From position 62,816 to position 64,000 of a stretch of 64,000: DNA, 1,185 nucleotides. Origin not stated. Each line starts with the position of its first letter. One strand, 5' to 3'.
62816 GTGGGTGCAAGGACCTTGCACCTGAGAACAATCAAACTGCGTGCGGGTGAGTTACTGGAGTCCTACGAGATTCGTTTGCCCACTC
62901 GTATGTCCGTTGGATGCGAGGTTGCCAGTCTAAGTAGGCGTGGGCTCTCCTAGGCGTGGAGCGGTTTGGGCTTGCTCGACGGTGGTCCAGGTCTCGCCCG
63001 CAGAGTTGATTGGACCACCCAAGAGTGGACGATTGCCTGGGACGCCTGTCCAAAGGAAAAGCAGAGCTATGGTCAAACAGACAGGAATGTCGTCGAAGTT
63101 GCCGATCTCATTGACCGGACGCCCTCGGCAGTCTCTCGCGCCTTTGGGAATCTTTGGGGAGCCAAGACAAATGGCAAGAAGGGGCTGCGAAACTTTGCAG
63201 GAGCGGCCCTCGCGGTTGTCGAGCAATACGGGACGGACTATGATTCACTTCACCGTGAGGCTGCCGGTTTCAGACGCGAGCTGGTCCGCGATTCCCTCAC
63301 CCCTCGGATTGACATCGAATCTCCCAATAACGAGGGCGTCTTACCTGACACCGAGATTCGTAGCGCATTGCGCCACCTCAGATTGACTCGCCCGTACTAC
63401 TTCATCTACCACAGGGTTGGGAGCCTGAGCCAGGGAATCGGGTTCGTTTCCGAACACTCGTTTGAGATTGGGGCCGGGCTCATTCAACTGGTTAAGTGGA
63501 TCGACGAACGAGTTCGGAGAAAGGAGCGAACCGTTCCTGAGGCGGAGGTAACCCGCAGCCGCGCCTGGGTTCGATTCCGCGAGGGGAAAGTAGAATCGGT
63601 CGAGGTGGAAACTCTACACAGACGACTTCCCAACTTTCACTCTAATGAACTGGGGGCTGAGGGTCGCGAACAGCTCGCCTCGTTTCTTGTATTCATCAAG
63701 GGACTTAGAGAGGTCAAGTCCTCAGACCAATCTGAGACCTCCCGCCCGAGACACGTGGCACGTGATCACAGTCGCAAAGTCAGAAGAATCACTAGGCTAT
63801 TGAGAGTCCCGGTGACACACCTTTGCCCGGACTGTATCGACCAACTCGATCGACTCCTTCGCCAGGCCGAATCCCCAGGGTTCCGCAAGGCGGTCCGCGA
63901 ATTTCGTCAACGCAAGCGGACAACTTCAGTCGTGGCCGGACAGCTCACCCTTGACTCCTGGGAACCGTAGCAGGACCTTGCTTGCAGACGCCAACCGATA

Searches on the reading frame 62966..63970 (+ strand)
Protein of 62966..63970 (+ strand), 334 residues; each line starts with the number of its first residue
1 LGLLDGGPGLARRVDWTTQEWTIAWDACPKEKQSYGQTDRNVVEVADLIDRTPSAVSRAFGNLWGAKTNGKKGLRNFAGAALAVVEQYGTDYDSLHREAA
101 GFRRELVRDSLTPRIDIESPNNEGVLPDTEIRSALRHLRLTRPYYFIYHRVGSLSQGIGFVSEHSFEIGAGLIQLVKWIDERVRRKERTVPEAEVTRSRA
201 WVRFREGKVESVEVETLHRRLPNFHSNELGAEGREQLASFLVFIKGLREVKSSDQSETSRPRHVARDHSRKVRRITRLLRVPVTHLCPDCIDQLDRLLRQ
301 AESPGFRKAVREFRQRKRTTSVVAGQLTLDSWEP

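Call 89: search_protein_families(library=padloc, proteins=[window:62966-63970:+], max_evalue=0.001)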
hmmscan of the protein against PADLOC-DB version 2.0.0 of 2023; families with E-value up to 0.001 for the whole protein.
window:62966-63970:+ (334 aa): 1 family
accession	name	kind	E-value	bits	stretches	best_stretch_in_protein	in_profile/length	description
PDLC04132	HNH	-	6.8e-05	20.1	1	12-109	25-127/286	-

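Call 90: search_protein_families(library=pfam, proteins=[window:62966-63970:+], max_evalue=0.001)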
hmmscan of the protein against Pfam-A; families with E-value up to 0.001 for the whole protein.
window:62966-63970:+ (334 aa): 0 families
